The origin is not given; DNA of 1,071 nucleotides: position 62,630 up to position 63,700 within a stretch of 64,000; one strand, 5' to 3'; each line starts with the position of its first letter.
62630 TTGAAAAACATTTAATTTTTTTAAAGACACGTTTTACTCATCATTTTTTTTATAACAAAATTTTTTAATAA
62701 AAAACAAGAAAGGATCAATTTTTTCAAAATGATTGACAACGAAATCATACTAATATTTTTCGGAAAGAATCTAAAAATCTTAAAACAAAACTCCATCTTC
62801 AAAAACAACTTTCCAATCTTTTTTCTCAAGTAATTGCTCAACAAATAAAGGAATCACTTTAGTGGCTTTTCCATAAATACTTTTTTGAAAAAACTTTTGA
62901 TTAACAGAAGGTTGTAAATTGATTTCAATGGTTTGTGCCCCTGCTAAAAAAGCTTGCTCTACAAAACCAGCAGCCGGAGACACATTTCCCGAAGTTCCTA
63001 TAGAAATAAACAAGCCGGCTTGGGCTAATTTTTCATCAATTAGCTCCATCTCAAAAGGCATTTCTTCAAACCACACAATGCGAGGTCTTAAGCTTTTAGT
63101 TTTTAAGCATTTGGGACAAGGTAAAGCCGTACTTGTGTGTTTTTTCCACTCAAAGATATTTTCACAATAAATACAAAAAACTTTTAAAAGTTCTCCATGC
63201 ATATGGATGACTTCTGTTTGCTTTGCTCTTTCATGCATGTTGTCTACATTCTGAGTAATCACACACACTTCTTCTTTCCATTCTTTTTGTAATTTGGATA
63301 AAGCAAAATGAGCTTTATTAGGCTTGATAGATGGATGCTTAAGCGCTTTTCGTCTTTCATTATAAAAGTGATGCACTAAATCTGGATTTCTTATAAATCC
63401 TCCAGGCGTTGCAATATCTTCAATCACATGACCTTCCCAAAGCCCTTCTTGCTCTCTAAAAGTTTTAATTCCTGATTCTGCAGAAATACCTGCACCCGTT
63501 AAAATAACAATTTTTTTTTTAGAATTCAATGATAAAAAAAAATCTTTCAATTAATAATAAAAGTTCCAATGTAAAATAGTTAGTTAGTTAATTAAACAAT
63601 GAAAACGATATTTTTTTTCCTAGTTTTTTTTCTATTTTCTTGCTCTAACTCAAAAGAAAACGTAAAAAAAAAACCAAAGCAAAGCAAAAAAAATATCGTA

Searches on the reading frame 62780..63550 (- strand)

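Call 68: search_protein_families(library=pfam, proteins=[window:62780-63550:-], max_evalue=0.0001)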
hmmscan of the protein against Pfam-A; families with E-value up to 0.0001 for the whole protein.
window:62780-63550:- (256 aa): 2 families
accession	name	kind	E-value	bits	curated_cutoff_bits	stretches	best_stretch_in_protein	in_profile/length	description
PF02146.23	SIR2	-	1.6e-42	145.9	24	1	19-192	1-180/180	Sir2 family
PF09788.14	Tmemb_55A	-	3.8e-05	23.4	30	1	105-157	135-184/248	Transmembrane protein 55A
